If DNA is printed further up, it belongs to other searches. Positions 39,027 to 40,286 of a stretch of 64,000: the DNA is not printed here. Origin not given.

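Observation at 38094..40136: ThDP-dependent E1 alpha/beta pair without E2/E3 inside a sugar operon: candidate two-carbon branching of an amino sugar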

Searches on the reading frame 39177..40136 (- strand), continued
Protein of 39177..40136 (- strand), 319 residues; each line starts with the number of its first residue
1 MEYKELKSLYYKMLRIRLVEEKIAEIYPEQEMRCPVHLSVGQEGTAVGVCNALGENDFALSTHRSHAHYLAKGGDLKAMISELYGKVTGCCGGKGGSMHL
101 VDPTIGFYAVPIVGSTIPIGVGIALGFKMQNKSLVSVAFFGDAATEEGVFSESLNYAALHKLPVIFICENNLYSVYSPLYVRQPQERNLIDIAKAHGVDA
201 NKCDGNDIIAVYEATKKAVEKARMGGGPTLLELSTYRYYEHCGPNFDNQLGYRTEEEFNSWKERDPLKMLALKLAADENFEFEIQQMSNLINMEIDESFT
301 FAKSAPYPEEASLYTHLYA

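Call 26: find_encoding_contigs(protein=P0049, flank=10000, max_places=1)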
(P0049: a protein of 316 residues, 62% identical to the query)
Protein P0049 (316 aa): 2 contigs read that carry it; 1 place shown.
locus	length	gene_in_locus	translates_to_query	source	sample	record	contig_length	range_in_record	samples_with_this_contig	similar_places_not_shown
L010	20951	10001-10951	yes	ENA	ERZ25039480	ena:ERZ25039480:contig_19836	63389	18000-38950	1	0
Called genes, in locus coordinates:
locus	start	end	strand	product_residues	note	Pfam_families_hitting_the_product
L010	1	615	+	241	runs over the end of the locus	PF00923:TAL_FSA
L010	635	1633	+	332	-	PF01073:3Beta_HSD, PF01370:Epimerase, PF04321:RmlD_sub_bind, PF05368:NmrA (faint), PF13460:NAD_binding_10, PF16363:GDP_Man_Dehyd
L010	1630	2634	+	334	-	PF01073:3Beta_HSD, PF01370:Epimerase, PF02719:Polysacc_synt_2, PF04321:RmlD_sub_bind (weak), PF07993:NAD_binding_4 (faint), PF16363:GDP_Man_Dehyd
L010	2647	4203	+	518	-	PF01467:CTP_transf_like, PF00294:PfkB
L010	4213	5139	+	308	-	PF01408:GFO_IDH_MocA (weak), PF22725:GFO_IDH_MocA_C3, PF02894:GFO_IDH_MocA_C (weak)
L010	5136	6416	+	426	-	PF03721:UDPG_MGDP_dh_N, PF00984:UDPG_MGDP_dh, PF03720:UDPG_MGDP_dh_C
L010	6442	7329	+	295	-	PF01073:3Beta_HSD (faint), PF01370:Epimerase, PF04321:RmlD_sub_bind, PF16363:GDP_Man_Dehyd (weak)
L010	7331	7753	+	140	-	PF00293:NUDIX, PF14815:NUDIX_4 (faint)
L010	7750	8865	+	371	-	PF01041:DegT_DnrJ_EryC1, PF01212:Beta_elim_lyase (weak), PF00266:Aminotran_5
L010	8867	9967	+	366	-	PF00155:Aminotran_1_2 (weak), PF01041:DegT_DnrJ_EryC1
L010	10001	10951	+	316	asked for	PF00676:E1_dh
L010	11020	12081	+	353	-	PF02779:Transket_pyr, PF02780:Transketolase_C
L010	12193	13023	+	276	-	PF13292:DXP_synthase_N (faint), PF00456:Transketolase_N, PF00676:E1_dh (weak)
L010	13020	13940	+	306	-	PF02779:Transket_pyr, PF02780:Transketolase_C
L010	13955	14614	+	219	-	PF01209:Ubie_methyltran (weak), PF13489:Methyltransf_23, PF13847:Methyltransf_31, PF08241:Methyltransf_11, PF08242:Methyltransf_12, PF13649:Methyltransf_25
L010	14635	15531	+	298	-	PF01370:Epimerase, PF04321:RmlD_sub_bind, PF16363:GDP_Man_Dehyd (faint)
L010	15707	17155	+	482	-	PF02310:B12-binding, PF04055:Radical_SAM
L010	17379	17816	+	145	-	PF01797:Y1_Tnp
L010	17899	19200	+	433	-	-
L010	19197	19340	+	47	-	-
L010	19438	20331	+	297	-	PF01209:Ubie_methyltran (weak), PF02353:CMAS, PF05175:MTS (weak), PF13489:Methyltransf_23, PF08241:Methyltransf_11, PF08242:Methyltransf_12, PF13649:Methyltransf_25, PF13847:Methyltransf_31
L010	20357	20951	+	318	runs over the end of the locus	PF01522:Polysacc_deac_1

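Call 29: find_related_loci(query=window:39177-40136:-, collection=genome_contigs, flank=10000)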
Query window:39177-40136:- (319 aa) in genome_contigs; peptide patterns used: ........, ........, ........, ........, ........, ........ (x = any residue, [..] = any of these).
320 stretches matched a pattern; 259 encode a relative of the query (tblastn E <= 1e-3); the best 80 are kept; 80 distinct loci.
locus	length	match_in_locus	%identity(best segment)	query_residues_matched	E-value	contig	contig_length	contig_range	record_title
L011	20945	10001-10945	84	5-319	0e+0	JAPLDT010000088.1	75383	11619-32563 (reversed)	MAG: Bacteroidia bacterium isolate LacPavin_0818_WC45_MAG_43_40 LacPavin_0818_WC45_scaffold_78397, whole genome shotgun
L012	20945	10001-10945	83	5-319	1e-180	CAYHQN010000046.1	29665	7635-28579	MAG TPA_asm: uncultured Tangfeifania sp. isolate ERP119705_co15_184 genome assembly, contig: NODE_1272_length_29665_cov_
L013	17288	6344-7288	61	7-319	1e-132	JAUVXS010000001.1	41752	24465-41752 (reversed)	MAG: Dehalococcoidia bacterium isolate CSMAG_1222 CSMAG_1222_k141_1644077_length_41752_cov_9.9952, whole genome shotgun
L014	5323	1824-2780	60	1-317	1e-132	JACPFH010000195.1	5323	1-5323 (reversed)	MAG: Deltaproteobacteria bacterium isolate NC_groundwater_356_Ag_B-0.1um_58_8 GD18-4_B1_scaffold_372892, whole genome sh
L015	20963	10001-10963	59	1-319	4e-130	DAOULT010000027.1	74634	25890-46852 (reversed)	MAG TPA_asm: Anaerolineae bacterium isolate W31_52 k127_956366, whole genome shotgun sequence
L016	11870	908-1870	60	1-319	9e-128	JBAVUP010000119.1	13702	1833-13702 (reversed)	MAG: Desulfobaccales bacterium isolate MFD02222_ilm_asm_bin18 k127_135710, whole genome shotgun sequence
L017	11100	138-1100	58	1-319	4e-127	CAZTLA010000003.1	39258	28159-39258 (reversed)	MAG TPA_asm: uncultured Syntrophales bacterium isolate binchicken_co232_232 genome assembly, contig: NODE_1669_length_39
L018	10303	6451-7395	60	7-319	2e-126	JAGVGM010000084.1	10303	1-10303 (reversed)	MAG: Thermodesulfovibrionia bacterium isolate DeMMO2_3 c_000000044339, whole genome shotgun sequence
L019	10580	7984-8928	60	7-319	5e-128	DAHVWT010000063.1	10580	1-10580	MAG TPA_asm: Elusimicrobia bacterium isolate clean752 NODE_63_length_10580_cov_4.202799, whole genome shotgun sequence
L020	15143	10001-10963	58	1-319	1e-122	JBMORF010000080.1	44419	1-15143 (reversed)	MAG: Thermodesulfobacteriota bacterium isolate Betzabe_MAG173 MAG173_80, whole genome shotgun sequence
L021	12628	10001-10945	58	7-319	2e-121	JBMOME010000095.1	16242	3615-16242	MAG: Thermodesulfobacteriota bacterium isolate Betzabe_MAG042 MAG042_95, whole genome shotgun sequence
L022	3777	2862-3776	58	7-310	2e-123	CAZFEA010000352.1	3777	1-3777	MAG TPA_asm: uncultured Dehalococcoidia bacterium isolate binchicken_co213_710 genome assembly, contig: NODE_52547_lengt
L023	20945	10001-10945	58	7-319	7e-121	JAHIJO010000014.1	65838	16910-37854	MAG: Verrucomicrobia bacterium isolate KR13_Ju.mb.40 KR13_Ju.mb.40_k141_15755, whole genome shotgun sequence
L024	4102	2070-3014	57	6-319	3e-122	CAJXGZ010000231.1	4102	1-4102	MAG TPA_asm: uncultured Rhodospirillales bacterium isolate SRR4028170_bin.18_MetaBAT_v2.12.1_MAG genome assembly, contig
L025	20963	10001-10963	57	1-319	2e-120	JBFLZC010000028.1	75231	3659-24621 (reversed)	MAG: Thermodesulfobacteriota bacterium isolate MAG101 MAG101_28, whole genome shotgun sequence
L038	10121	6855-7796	55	7-318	9e-114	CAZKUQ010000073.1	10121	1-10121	MAG TPA_asm: uncultured Coxiellaceae bacterium isolate SRP011637_co1_113 genome assembly, contig: NODE_2466_length_10121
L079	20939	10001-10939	50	9-319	5e-107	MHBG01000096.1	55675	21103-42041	MAG: Lentisphaerae bacterium GWF2_45_14 gwf2_scaffold_708, whole genome shotgun sequence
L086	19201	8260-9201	50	9-319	2e-97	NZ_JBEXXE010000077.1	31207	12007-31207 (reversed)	Streptomyces sp. NPDC005820 NPDC005820_293_D1.ctg-0077, whole genome shotgun sequence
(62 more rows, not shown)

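Call 46: search_protein_families(library=pfam, proteins=[L086:18-1022:+, L086:1376-3226:+, L086:4313-5341:+, L086:5405-6574:+, L086:6580-7566:+, L086:7563-8168:+, L086:11398-12009:+, L086:12037-12669:+, L086:13586-14260:+, L086:15467-16780:+], max_evalue=0.00001)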
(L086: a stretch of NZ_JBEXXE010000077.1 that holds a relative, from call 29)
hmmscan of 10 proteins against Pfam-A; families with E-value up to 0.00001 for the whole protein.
L086:18-1022:+ (334 aa): 2 families
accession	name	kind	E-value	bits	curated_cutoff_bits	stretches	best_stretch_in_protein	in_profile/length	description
PF01039.27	Carboxyl_trans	-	5.2e-133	444.7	22.3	1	2-331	157-492/493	Carboxyl transferase domain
PF03255.19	ACCA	-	5e-10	39.5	23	1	159-281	134-252/310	Acetyl co-enzyme A carboxylase carboxyltransferase-like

L086:1376-3226:+ (616 aa): 1 family
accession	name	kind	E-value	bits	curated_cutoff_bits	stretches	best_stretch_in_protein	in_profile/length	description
PF03559.20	Hexose_dehydrat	-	6.1e-165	545.4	25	2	185-392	2-203/203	NDP-hexose 2,3-dehydratase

L086:4313-5341:+ (342 aa): 2 families
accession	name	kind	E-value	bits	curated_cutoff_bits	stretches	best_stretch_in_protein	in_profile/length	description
PF00483.29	NTP_transferase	-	1.9e-66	224.5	21.2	1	55-288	1-240/245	Nucleotidyl transferase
PF12804.13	NTP_transf_3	-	4.2e-09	37.2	27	1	56-179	1-113/160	MobA-like NTP transferase domain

L086:5405-6574:+ (389 aa): 2 families
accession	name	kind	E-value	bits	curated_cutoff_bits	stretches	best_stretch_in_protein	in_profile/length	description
PF06722.18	EryCIII-like_C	-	3.6e-27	95.6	31.7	1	241-384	7-145/145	Erythromycin biosynthesis protein CIII-like, C-terminal domain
PF21036.3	EryCIII-like_N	-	3.1e-18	66.7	27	1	25-222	4-216/216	Erythromycin biosynthesis protein CIII-like, N-terminal domain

L086:6580-7566:+ (328 aa): 7 families
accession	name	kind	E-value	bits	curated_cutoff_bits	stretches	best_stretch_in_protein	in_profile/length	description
PF16363.11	GDP_Man_Dehyd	-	6.4e-76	256.4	27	1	1-302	1-332/332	GDP-mannose 4,6 dehydratase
PF01370.27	Epimerase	-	9.1e-67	225.4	20.9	1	1-238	2-240/240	NAD dependent epimerase/dehydratase family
PF02719.21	Polysacc_synt_2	-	1.6e-21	77.2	20.2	1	1-272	2-267/293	Polysaccharide biosynthesis protein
PF01073.25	3Beta_HSD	-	1.2e-16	61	22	1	1-216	1-219/280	3-beta hydroxysteroid dehydrogenase/isomerase family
PF07993.18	NAD_binding_4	-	7.1e-13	48.7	20.1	1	2-175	1-206/258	Male sterility protein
PF04321.23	RmlD_sub_bind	-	1.3e-12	47.9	27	1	58-266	36-241/287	RmlD substrate binding domain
PF13460.12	NAD_binding_10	-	2.6e-07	31.1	27.2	1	4-158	1-133/184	NAD(P)H-binding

L086:7563-8168:+ (201 aa): 1 family
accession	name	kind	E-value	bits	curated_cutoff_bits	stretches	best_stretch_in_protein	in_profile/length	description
PF00908.23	dTDP_sugar_isom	-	5.1e-48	163.4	27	1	9-181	2-168/168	dTDP-4-dehydrorhamnose 3,5-epimerase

L086:11398-12009:+ (203 aa): 2 families
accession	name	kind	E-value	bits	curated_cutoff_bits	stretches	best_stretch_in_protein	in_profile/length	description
PF03358.20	FMN_red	-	1.8e-39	135.2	24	1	2-149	1-147/152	NADPH-dependent FMN reductase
PF02525.22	Flavodoxin_2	-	6.5e-09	36.2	27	1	3-109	2-108/198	Flavodoxin-like fold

L086:12037-12669:+ (210 aa): 1 family
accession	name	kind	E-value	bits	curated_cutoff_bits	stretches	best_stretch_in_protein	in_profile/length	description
PF01323.26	DSBA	-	5e-33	114.9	25.6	1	3-205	2-190/191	DSBA-like thioredoxin domain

L086:13586-14260:+ (224 aa): 0 families

L086:15467-16780:+ (437 aa): 3 families
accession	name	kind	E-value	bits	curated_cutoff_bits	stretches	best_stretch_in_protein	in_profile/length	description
PF04235.18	DUF418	-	5e-09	36.7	23.6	1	330-430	53-160/163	Protein of unknown function (DUF418)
PF07786.18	HGSNAT_cat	-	1.9e-07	31.3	22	1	62-254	1-187/222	Heparan-alpha-glucosaminide N-acetyltransferase, catalytic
PF01757.29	Acyl_transf_3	-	1e-06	28.5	31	0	64-150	2-88/326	Acyltransferase domain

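Call 47: search_dna_similar(query=window:39177-40136:-, collection=plasmids, mode=protein, max_rows=40, rows=best, max_evalue=1e-20)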
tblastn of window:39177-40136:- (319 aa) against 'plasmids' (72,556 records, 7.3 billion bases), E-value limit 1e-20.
Records with a match: 454; places in all: 571; records where one place covers at least 80% of the query: 433.
Best place of each record, by identity: <60% 454.
By first word of the organism name: Azospirillum 27; Streptomyces 27; Sphingobium 21; Rhodococcus 21; Rhizobium 17; Sinorhizobium 17; Paracoccus 17; Acinetobacter 17; Phaeobacter 15; Enterococcus 15; and 97 more.
By predicted mobility (MOB-suite, as given by PLSDB): non-mobilizable 328; conjugative 65; mobilizable 61.
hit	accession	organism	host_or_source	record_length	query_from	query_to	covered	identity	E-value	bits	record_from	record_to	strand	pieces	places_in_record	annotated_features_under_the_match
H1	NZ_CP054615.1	Azospirillum oryzae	cell culture,soil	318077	5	318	98%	54.1%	6e-93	308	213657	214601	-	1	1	thiamine pyrophosphate-dependent dehydrogenase E1 component subunit ... | transketolase C-terminal domain-containing protein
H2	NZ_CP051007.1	Streptomyces griseofuscus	-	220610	5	319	99%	48.1%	4e-78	266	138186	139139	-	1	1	thiamine pyrophosphate-dependent dehydrogenase E1 component subunit ...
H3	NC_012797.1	Solidesulfovibrio magneticus RS-1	-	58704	8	319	98%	45.4%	3e-64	226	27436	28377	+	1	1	thiamine pyrophosphate-dependent dehydrogenase E1 component subunit ...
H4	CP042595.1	Streptomyces albogriseolus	single cell,soil from Chengdu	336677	8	274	84%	52.0%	7e-72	248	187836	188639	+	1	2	record has no annotation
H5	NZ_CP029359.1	Azospirillum thermophilum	cell culture,hot spring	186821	5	319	99%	43.5%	2e-71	246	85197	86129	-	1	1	thiamine pyrophosphate-dependent dehydrogenase E1 component subunit ... | transketolase C-terminal domain-containing protein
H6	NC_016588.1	Azospirillum lipoferum 4B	-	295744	6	319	98%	43.5%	1e-67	236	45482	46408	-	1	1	thiamine pyrophosphate-dependent dehydrogenase E1 component subunit ... | transketolase C-terminal domain-containing protein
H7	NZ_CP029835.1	Azospirillum ramasamyi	single cell,Cow dung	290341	6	319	98%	43.2%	4e-68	237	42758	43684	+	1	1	thiamine pyrophosphate-dependent dehydrogenase E1 component subunit ... | transketolase C-terminal domain-containing protein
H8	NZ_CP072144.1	Rhizobium sp. L51/94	Blueberry,cell culture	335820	6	318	98%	43.3%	6e-59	211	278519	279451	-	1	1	thiamine pyrophosphate-dependent dehydrogenase E1 component subunit ...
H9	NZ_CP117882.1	Novosphingobium sp. KACC 22771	Single cell,soil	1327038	10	319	97%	43.6%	8e-66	231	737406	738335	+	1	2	none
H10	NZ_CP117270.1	Rhizobium rhododendri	Rhododendron sp.,pure bacterial ...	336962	4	318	99%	42.4%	1e-58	210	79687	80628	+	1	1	thiamine pyrophosphate-dependent dehydrogenase E1 component subunit ...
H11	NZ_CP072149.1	Rhizobium sp. K1/93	Himalayan blackberry,cell culture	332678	4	318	99%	42.4%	2e-58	209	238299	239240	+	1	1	thiamine pyrophosphate-dependent dehydrogenase E1 component subunit ...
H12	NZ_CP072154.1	Rhizobium sp. K15/93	Himalayan blackberry,cell culture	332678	4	318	99%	42.4%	2e-58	209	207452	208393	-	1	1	thiamine pyrophosphate-dependent dehydrogenase E1 component subunit ...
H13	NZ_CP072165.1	Rhizobium sp. B21/90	Himalayan blackberry,cell culture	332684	4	318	99%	42.4%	2e-58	209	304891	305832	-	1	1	thiamine pyrophosphate-dependent dehydrogenase E1 component subunit ...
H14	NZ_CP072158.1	Rhizobium sp. B230/85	Himalayan blackberry,cell culture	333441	4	318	99%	42.4%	2e-58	209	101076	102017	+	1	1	thiamine pyrophosphate-dependent dehydrogenase E1 component subunit ...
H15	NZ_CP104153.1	Rhizobium sophoriradicis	Phaseolus vulgaris,cell culture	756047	5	318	98%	41.9%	4e-56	202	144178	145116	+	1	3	thiamine pyrophosphate-dependent dehydrogenase E1 component subunit ...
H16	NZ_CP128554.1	Priestia aryabhattai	seagrass,mixed culture,rhizosphere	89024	4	319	99%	41.5%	3e-58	209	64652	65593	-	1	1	pdhA: pyruvate dehydrogenase (acetyl-transferring) E1 component subunit ...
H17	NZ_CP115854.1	Pseudoroseomonas cervicalis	-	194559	6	319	98%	41.8%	2e-55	201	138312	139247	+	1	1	thiamine pyrophosphate-dependent dehydrogenase E1 component subunit ...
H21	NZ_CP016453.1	Sphingobium sp. RAC03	Microbial isolate,Algal phycosphere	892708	10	318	97%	42.3%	5e-63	223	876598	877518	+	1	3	thiamine pyrophosphate-dependent dehydrogenase E1 component subunit ...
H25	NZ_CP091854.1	Terrarubrum flagellatum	cell culture,forest soil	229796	6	318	98%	41.6%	3e-60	214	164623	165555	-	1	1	thiamine pyrophosphate-dependent dehydrogenase E1 component subunit ...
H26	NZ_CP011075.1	Brevibacillus laterosporus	Oryza sativa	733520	4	319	99%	41.1%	1e-51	189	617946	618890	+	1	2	thiamine pyrophosphate-dependent dehydrogenase E1 component subunit ...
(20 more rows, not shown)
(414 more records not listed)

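Call 48: get_annotated_region(hit=H2, flank=12000)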
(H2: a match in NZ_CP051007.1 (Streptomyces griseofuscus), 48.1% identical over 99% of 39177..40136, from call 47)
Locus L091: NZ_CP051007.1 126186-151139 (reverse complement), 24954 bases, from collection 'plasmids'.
description: Streptomyces griseofuscus strain DSM 40191 plasmid pSGRIFU1, complete sequence
organism: Streptomyces griseofuscus (NCBI taxid 146922)
taxonomy: Bacteria; Actinomycetota; Actinomycetes; Kitasatosporales; Streptomycetaceae; Streptomyces; Streptomyces griseofuscus
host: -; source: -; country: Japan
typing (MOB-suite, as given by PLSDB): mobilizable; replicon rep_cluster_1915; relaxase MOBF
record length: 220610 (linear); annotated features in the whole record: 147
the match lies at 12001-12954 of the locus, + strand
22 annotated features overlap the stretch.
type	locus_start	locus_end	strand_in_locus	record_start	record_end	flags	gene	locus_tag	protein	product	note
CDS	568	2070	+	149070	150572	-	-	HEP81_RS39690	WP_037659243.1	phage/plasmid primase, P4 family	GO:0006260 - DNA replication [Evidence IEA]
CDS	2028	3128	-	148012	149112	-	-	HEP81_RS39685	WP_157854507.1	hypothetical protein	-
CDS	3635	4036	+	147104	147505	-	-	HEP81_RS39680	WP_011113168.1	DUF6009 family protein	-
CDS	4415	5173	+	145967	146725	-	-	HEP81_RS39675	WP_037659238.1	alpha/beta fold hydrolase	-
CDS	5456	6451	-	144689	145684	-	-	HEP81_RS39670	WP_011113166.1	ScbA/BarX family gamma-butyrolactone biosynthesis protein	-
CDS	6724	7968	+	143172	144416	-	-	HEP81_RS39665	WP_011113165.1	cytochrome P450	-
CDS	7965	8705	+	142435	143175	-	-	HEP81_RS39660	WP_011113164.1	hypothetical protein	-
CDS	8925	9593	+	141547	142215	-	-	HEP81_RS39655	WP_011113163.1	ScbR family autoregulator-binding transcription factor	-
CDS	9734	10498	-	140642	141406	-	-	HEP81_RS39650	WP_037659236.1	SDR family oxidoreductase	-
CDS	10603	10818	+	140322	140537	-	-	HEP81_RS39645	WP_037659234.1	acyl-CoA carboxylase subunit epsilon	-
CDS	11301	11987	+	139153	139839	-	-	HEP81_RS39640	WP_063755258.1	ScbR family autoregulator-binding transcription factor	-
CDS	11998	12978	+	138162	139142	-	-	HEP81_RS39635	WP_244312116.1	thiamine pyrophosphate-dependent dehydrogenase E1 component subunit alpha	-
CDS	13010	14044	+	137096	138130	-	-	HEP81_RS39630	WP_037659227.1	transketolase C-terminal domain-containing protein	-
CDS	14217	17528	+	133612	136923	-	-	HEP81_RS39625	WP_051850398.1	condensation domain-containing protein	-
CDS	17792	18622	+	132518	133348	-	-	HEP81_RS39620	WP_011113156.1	AfsR/SARP family transcriptional regulator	-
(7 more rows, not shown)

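Call 49: get_annotated_region(hit=H16, flank=6000)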
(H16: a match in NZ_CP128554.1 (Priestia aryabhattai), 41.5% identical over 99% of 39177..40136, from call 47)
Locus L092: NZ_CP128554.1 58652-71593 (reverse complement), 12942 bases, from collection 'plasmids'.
description: Priestia aryabhattai strain XT37 plasmid unnamed2
organism: Priestia aryabhattai (NCBI taxid 412384)
taxonomy: Bacteria; Bacillota; Bacilli; Bacillales; Bacillaceae; Priestia; Priestia aryabhattai
host: -; source: seagrass,mixed culture,rhizosphere; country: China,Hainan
typing (MOB-suite, as given by PLSDB): mobilizable; replicon rep_cluster_385; relaxase MOBP
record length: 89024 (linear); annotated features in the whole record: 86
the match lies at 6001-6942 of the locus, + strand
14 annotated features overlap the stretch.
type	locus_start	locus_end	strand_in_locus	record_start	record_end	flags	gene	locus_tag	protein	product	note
CDS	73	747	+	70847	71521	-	-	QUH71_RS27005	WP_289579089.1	response regulator transcription factor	GO:0000160 - phosphorelay signal transduction system [Evidence IEA]; GO:0006355 - regulation of DNA-templated ...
CDS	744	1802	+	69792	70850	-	-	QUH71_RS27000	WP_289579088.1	HAMP domain-containing sensor histidine kinase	GO:0007165 - signal transduction [Evidence IEA]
CDS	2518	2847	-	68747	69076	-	-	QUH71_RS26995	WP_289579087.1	bh protein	-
CDS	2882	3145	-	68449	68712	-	-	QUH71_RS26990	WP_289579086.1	HPr family phosphocarrier protein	GO:0009401 - phosphoenolpyruvate-dependent sugar phosphotransferase system [Evidence IEA]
CDS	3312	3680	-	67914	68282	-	-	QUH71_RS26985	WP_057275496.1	PTS glucitol/sorbitol transporter subunit IIA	-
CDS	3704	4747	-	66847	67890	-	-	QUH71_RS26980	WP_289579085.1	PTS glucitol/sorbitol transporter subunit IIB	-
CDS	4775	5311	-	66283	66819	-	-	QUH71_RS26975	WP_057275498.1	PTS glucitol/sorbitol transporter subunit IIC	-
CDS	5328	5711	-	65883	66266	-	-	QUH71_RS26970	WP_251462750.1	transcriptional regulator GutM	-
CDS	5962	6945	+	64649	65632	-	pdhA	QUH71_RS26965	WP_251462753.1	pyruvate dehydrogenase (acetyl-transferring) E1 component subunit alpha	GO:0006086 - acetyl-CoA biosynthetic process from pyruvate [Evidence IEA]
CDS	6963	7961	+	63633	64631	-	-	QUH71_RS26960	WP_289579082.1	alpha-ketoacid dehydrogenase subunit beta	-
CDS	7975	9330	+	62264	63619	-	-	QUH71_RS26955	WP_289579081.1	dihydrolipoamide acetyltransferase family protein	GO:0006096 - glycolytic process [Evidence IEA]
CDS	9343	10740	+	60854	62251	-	lpdA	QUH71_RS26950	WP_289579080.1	dihydrolipoyl dehydrogenase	GO:0045454 - cell redox homeostasis [Evidence IEA]; GO:0051068 - dihydrolipoamide metabolic process [Evidence IEA]; ...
CDS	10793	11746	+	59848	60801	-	-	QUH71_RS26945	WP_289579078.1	sugar-binding transcriptional regulator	-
CDS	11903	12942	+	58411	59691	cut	-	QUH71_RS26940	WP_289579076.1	MFS transporter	-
